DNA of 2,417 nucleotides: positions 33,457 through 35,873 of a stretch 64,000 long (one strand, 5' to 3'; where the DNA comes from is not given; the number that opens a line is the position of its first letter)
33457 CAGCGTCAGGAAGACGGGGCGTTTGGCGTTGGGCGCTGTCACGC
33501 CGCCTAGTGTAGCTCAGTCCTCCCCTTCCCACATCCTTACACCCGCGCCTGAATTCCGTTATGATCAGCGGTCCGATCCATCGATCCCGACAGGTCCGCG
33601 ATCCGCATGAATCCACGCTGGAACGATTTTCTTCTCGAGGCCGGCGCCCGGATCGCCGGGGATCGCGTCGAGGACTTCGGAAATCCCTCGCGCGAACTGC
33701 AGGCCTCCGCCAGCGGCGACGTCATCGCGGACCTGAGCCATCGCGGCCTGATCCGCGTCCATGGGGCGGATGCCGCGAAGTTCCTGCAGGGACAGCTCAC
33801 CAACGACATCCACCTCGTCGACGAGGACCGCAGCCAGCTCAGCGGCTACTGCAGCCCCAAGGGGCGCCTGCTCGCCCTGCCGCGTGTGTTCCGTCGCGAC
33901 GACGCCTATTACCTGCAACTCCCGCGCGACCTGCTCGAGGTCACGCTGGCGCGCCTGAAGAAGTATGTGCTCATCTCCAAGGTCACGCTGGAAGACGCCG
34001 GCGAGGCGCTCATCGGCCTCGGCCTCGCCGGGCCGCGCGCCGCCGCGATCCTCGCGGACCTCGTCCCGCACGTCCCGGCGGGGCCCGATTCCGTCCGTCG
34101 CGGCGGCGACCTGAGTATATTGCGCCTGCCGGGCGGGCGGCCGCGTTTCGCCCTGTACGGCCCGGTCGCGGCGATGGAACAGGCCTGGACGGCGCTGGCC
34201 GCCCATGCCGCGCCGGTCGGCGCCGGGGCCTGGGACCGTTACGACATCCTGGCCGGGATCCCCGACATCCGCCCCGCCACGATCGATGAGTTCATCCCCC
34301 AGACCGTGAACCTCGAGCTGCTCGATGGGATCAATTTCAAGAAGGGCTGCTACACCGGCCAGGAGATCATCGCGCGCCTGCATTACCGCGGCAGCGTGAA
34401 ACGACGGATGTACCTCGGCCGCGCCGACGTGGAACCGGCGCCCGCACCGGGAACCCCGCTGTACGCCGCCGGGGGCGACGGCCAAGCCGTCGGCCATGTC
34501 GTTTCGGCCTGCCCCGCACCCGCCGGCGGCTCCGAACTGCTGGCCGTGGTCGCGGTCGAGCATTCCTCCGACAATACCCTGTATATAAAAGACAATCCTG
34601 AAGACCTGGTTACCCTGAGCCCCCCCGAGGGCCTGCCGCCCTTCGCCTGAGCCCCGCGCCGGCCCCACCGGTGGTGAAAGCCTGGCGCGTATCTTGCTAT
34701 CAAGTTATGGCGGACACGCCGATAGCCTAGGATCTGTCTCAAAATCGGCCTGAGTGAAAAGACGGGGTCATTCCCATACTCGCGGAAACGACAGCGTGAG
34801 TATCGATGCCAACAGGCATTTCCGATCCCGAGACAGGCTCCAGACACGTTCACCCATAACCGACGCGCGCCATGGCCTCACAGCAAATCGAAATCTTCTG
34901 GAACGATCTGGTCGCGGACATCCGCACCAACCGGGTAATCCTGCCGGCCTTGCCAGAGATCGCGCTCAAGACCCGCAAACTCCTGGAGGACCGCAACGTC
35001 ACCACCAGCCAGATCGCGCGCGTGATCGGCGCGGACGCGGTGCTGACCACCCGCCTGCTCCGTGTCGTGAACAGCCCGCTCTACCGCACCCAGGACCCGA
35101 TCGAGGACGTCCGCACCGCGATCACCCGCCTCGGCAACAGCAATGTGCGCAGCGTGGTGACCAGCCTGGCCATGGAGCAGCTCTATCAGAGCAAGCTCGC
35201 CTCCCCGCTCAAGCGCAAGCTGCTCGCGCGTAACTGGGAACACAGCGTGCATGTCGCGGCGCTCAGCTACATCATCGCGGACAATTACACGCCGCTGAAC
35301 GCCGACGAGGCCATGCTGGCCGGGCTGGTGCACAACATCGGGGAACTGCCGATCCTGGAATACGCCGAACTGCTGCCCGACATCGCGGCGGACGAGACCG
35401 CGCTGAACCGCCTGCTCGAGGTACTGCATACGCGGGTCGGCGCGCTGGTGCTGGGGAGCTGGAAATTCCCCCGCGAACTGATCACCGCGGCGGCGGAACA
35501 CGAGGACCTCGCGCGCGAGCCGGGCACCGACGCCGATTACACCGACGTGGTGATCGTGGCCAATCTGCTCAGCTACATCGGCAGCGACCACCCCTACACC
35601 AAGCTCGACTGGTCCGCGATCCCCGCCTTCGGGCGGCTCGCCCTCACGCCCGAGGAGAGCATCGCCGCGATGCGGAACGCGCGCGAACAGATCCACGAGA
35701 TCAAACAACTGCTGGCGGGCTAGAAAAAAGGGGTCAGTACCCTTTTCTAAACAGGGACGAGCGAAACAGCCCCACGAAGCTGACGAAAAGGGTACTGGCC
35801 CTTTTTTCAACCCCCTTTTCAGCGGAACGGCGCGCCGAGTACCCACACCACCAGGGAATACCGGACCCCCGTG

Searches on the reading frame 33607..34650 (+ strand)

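Call 76: search_protein_families(library=pfam, proteins=[window:33607-34650:+], max_evalue=0.001)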
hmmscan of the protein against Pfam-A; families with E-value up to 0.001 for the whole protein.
window:33607-34650:+ (347 aa): 1 family
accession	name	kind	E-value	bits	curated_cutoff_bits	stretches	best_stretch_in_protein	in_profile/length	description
PF01571.26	GCV_T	-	5.3e-15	55.8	25.6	1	29-210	31-226/255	Aminomethyltransferase folate-binding domain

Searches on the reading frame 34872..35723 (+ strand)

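Call 76: search_protein_families(library=pfam, proteins=[window:34872-35723:+], max_evalue=0.001)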
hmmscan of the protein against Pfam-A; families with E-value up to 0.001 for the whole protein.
window:34872-35723:+ (283 aa): 2 families
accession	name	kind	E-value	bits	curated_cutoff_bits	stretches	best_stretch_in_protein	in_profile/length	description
PF08668.18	HDOD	-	1.3e-45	155.7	22.9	1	24-212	1-195/196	HDOD domain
PF01966.28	HD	-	7.3e-10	39.6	22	1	122-215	2-90/116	HD domain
